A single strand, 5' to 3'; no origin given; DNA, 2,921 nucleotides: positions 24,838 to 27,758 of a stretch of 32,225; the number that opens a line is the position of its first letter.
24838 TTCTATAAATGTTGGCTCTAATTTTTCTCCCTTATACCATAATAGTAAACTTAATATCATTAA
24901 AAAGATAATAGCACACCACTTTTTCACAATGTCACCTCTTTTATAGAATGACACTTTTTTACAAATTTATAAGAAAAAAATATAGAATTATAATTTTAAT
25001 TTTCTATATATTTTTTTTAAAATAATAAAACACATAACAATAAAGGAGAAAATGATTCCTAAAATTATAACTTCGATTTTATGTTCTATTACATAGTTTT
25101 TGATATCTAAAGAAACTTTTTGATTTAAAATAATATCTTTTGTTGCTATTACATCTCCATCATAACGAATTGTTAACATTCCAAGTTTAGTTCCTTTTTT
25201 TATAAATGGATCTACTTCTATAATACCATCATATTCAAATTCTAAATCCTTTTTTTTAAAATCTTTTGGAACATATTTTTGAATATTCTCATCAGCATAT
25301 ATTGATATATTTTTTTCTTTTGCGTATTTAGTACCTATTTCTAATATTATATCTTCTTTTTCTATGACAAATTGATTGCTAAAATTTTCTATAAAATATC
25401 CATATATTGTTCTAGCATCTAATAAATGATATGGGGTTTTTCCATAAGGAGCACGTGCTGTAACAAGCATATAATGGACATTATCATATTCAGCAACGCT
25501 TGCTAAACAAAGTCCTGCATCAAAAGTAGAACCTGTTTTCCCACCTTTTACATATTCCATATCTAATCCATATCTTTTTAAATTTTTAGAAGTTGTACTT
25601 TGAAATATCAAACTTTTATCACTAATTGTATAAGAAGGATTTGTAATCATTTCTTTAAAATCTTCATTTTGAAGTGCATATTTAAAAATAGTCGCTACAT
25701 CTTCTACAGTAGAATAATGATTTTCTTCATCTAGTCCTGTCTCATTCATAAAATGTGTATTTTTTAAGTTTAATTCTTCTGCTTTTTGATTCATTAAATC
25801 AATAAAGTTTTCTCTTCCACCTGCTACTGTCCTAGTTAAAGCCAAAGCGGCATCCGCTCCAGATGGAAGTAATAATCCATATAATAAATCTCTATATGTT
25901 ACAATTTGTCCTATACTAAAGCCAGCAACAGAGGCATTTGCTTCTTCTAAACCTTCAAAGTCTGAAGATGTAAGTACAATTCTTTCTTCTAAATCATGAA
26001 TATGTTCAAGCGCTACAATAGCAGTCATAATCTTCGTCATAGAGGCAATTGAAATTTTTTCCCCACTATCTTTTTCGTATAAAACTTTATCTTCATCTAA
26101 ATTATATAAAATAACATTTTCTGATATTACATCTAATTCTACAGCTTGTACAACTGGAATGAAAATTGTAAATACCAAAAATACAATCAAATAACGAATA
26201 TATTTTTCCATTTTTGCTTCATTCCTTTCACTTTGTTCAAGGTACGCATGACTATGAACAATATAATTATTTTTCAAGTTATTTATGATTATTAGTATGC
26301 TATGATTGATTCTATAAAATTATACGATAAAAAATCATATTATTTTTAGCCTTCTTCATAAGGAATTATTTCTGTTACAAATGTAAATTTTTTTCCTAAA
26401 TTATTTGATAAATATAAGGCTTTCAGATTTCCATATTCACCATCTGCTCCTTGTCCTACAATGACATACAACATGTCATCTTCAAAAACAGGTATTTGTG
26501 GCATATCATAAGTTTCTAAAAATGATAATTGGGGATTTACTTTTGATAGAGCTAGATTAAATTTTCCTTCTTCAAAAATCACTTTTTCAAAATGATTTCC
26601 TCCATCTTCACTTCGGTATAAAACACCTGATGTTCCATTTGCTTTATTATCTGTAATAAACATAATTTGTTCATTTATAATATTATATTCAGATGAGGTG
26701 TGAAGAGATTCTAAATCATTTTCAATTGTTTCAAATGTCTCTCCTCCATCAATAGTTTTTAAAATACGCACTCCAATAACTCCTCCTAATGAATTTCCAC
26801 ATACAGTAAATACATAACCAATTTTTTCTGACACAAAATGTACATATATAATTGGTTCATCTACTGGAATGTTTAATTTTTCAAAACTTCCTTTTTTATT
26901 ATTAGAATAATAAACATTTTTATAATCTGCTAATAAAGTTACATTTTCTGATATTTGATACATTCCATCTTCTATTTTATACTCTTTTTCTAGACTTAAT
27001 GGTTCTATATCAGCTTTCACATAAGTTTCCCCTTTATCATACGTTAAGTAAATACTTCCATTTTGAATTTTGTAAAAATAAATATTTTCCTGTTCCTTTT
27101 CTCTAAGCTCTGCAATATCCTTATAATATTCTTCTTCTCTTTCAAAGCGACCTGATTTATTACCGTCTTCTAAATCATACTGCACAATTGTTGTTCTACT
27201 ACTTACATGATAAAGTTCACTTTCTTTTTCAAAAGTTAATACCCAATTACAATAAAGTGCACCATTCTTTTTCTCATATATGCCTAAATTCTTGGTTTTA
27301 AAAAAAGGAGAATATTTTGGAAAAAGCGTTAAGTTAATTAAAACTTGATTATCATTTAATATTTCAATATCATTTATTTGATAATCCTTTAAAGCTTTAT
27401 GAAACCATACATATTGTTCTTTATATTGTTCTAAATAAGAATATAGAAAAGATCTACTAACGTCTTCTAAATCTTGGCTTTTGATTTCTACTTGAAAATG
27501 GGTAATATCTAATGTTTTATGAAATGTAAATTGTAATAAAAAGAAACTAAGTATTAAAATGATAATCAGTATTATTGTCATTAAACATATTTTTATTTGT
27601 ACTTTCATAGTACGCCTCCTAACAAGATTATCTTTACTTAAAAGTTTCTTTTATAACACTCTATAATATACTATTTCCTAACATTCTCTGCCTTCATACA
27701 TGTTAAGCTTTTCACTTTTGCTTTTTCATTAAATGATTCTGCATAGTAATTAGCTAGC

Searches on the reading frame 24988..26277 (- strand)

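Call 19: search_protein_families(library=pfam, proteins=[window:24988-26277:-], max_evalue=0.00001)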
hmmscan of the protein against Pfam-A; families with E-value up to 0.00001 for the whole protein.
window:24988-26277:- (429 aa): 2 families
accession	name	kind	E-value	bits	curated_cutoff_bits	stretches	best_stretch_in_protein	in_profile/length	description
PF00768.25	Peptidase_S11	-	2.5e-47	161.8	27.6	1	47-273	7-234/239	D-alanyl-D-alanine carboxypeptidase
PF07943.18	PBP5_C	-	1.3e-07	32.1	21.2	1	299-388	1-89/91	Penicillin-binding protein 5, C-terminal domain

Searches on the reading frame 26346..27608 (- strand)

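Call 19: search_protein_families(library=pfam, proteins=[window:26346-27608:-], max_evalue=0.00001)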
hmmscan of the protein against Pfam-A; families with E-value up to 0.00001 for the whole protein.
window:26346-27608:- (420 aa): 1 family
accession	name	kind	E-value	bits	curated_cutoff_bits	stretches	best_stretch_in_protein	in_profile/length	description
PF15902.12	Sortilin-Vps10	-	5.4e-07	29.2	33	0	185-322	2-139/446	Sortilin, neurotensin receptor 3,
